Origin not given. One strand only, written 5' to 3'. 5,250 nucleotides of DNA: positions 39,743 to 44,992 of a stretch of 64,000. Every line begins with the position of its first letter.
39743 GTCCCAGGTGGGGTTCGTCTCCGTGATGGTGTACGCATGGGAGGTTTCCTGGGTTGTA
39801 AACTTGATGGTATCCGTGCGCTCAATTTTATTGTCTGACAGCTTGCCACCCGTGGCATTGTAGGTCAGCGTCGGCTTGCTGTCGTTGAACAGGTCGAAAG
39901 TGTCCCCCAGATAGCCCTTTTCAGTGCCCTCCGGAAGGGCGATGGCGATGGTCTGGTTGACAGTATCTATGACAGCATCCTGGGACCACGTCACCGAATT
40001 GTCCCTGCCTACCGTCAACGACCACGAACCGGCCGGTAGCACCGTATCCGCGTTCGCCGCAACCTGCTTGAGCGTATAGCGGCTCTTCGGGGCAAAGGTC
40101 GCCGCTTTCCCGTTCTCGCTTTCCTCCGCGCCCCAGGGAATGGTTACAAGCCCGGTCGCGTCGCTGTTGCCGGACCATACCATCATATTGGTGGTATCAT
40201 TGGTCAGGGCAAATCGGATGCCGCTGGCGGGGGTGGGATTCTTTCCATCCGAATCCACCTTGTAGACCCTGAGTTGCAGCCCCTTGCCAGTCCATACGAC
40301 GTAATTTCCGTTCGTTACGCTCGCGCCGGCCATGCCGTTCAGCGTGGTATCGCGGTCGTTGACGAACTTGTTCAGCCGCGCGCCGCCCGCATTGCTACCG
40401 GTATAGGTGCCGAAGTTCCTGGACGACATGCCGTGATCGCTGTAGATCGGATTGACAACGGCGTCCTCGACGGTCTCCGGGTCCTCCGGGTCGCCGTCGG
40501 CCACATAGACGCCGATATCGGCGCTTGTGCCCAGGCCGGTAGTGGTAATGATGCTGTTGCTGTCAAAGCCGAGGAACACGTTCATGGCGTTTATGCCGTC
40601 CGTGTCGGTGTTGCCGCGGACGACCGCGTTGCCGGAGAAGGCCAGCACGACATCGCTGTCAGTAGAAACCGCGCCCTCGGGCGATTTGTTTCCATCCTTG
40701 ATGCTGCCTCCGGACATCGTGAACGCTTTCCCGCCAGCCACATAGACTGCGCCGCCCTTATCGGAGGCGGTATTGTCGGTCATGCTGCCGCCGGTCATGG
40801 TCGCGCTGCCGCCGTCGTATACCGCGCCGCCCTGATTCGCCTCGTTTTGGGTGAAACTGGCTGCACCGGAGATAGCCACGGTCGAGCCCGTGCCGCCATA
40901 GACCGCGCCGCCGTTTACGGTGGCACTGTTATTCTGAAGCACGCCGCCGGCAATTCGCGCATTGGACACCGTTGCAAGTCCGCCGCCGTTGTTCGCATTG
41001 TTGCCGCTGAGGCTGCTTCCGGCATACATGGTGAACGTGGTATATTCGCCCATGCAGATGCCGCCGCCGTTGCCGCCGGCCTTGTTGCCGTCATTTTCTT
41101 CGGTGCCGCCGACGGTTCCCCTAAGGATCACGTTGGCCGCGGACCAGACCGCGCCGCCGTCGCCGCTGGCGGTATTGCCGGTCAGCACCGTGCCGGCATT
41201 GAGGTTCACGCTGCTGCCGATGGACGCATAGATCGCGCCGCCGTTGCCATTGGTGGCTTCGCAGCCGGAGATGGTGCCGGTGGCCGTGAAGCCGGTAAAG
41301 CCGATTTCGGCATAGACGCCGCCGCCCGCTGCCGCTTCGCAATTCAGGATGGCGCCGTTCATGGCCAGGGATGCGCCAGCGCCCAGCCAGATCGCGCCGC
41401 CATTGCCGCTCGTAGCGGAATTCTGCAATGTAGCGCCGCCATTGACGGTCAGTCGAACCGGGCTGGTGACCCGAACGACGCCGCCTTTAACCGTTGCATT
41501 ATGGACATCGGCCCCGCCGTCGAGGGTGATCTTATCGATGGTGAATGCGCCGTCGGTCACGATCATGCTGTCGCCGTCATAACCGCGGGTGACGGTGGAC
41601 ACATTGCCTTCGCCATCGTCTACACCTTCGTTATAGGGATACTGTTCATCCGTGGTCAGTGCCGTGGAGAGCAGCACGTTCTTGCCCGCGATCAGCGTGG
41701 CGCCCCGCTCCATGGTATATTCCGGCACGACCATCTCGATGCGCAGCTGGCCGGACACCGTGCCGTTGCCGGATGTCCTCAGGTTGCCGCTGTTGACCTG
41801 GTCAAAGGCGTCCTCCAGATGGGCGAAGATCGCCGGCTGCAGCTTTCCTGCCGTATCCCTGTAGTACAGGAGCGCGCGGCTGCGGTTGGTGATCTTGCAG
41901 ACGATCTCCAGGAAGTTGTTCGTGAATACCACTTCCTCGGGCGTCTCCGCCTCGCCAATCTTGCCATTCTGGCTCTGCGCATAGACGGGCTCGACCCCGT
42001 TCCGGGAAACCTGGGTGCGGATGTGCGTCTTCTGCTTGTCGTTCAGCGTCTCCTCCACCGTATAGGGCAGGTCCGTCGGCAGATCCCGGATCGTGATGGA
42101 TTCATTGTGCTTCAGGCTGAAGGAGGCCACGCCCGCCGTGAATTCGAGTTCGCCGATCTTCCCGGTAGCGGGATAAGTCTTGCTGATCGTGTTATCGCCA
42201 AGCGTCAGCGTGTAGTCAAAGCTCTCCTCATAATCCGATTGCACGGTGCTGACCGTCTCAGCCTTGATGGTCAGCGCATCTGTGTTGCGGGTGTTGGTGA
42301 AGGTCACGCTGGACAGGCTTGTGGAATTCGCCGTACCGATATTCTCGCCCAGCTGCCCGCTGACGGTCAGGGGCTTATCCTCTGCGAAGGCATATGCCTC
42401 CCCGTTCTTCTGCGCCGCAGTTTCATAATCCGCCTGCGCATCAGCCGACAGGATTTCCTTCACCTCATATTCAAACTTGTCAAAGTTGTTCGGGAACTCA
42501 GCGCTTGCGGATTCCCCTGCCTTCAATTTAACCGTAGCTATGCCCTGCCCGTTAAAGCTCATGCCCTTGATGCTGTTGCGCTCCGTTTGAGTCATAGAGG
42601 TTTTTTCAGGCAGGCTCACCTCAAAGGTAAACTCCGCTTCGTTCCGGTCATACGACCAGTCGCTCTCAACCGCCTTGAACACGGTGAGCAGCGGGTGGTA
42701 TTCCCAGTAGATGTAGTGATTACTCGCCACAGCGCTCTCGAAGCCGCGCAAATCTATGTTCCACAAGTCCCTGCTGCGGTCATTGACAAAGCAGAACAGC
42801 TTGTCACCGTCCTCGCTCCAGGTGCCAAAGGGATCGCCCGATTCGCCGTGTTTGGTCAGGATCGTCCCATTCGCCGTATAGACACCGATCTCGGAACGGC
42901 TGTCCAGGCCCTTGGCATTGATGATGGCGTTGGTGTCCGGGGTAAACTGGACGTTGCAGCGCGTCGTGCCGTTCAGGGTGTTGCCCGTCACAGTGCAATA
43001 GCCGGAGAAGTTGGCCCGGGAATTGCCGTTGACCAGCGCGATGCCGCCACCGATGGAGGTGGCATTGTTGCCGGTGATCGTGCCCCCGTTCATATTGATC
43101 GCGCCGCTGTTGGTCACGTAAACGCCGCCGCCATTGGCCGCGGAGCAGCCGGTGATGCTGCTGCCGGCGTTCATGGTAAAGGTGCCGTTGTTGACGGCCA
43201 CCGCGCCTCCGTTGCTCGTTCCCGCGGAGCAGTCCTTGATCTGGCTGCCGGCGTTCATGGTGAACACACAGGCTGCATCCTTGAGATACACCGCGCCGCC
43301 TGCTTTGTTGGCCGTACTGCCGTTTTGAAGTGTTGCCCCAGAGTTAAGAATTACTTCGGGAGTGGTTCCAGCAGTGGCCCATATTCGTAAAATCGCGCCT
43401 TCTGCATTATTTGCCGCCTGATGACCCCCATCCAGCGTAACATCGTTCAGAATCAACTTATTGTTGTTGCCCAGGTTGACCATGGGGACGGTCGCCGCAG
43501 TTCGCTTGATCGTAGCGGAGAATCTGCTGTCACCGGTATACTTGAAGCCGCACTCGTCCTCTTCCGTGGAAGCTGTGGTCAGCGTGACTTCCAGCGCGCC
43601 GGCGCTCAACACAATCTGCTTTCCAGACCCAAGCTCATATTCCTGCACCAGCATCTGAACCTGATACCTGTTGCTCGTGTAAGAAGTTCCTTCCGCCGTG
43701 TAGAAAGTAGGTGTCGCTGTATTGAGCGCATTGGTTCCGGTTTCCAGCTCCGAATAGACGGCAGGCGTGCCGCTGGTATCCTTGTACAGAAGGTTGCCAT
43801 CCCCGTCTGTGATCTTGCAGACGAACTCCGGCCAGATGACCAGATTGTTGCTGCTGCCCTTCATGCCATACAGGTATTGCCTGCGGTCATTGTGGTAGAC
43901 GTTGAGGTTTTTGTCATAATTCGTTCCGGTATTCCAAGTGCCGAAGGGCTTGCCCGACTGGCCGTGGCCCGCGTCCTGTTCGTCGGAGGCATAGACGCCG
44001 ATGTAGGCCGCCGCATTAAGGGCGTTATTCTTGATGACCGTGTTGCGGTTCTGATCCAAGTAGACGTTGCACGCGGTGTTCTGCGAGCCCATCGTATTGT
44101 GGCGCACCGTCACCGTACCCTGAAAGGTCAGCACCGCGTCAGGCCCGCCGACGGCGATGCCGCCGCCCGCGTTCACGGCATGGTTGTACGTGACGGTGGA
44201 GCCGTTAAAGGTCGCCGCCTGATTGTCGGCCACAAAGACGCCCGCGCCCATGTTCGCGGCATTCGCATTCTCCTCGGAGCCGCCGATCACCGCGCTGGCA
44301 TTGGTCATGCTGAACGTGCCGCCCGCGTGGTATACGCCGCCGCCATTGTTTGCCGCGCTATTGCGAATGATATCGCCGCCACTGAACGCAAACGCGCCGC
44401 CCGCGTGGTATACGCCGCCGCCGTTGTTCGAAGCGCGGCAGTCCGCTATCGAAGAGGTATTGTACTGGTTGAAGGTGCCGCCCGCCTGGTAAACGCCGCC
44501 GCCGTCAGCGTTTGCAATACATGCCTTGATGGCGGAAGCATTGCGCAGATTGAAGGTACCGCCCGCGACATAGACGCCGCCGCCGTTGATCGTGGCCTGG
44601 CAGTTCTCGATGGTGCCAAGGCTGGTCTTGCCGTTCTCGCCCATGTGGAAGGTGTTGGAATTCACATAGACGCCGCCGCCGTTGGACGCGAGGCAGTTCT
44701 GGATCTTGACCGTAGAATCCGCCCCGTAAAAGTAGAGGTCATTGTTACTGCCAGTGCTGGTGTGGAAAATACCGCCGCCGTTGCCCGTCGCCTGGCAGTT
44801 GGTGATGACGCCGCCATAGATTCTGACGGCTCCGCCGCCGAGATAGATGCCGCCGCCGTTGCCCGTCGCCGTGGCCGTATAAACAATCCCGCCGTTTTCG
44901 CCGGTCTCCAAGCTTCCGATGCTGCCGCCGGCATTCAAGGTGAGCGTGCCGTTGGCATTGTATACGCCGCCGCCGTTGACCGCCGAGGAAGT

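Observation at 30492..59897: Giant beta-helix adhesin (about 8,242 aa) in one apparent operon with four type IV pilin-like genes: candidate pilus-tip or pseudopilus-presented mega-adhesin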

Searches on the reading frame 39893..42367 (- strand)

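Call 47: search_protein_families(library=pfam, proteins=[window:39893-42367:-], max_evalue=0.01)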
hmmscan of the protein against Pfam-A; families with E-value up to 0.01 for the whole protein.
window:39893-42367:- (825 aa): 2 families
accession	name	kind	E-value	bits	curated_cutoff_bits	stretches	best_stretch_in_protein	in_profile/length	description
PF24547.1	DUF7601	-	3.4e-14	53.8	27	1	32-151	3-115/116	Domain of unknown function (DUF7601)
PF02415.23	Chlam_PMP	-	4.7e-05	23.7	20.6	0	393-409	2-18/19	Chlamydia polymorphic membrane protein (Chlamydia_PMP) repeat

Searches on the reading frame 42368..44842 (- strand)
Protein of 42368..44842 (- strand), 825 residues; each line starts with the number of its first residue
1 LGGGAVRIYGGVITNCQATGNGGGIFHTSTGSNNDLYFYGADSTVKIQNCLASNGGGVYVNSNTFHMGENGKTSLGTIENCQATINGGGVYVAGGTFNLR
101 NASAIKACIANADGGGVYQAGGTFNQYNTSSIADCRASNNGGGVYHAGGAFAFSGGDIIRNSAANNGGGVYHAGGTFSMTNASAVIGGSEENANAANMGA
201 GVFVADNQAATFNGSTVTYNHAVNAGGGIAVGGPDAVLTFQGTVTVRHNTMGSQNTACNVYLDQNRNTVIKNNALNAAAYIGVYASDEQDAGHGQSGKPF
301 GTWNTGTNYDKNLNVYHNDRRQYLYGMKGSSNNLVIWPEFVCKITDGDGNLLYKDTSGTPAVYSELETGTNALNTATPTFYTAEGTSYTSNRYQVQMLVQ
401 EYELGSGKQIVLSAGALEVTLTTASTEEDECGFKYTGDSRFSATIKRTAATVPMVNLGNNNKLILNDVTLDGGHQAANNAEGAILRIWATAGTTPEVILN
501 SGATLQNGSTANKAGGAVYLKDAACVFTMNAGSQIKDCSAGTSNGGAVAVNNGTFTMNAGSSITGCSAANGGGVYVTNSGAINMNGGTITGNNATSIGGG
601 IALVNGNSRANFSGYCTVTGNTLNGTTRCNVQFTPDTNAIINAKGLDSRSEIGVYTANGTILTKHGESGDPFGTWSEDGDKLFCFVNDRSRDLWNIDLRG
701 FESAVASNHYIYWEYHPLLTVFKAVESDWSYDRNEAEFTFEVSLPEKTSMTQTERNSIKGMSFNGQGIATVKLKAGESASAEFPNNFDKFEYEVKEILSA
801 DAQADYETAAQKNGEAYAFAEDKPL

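Call 47: search_protein_families(library=pfam, proteins=[window:42368-44842:-], max_evalue=0.01)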
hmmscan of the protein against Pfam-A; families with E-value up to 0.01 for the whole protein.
window:42368-44842:- (825 aa): 1 family
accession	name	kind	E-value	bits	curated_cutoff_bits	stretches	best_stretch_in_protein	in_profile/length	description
PF24547.1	DUF7601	-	4.6e-05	24.4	27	1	719-813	3-98/116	Domain of unknown function (DUF7601)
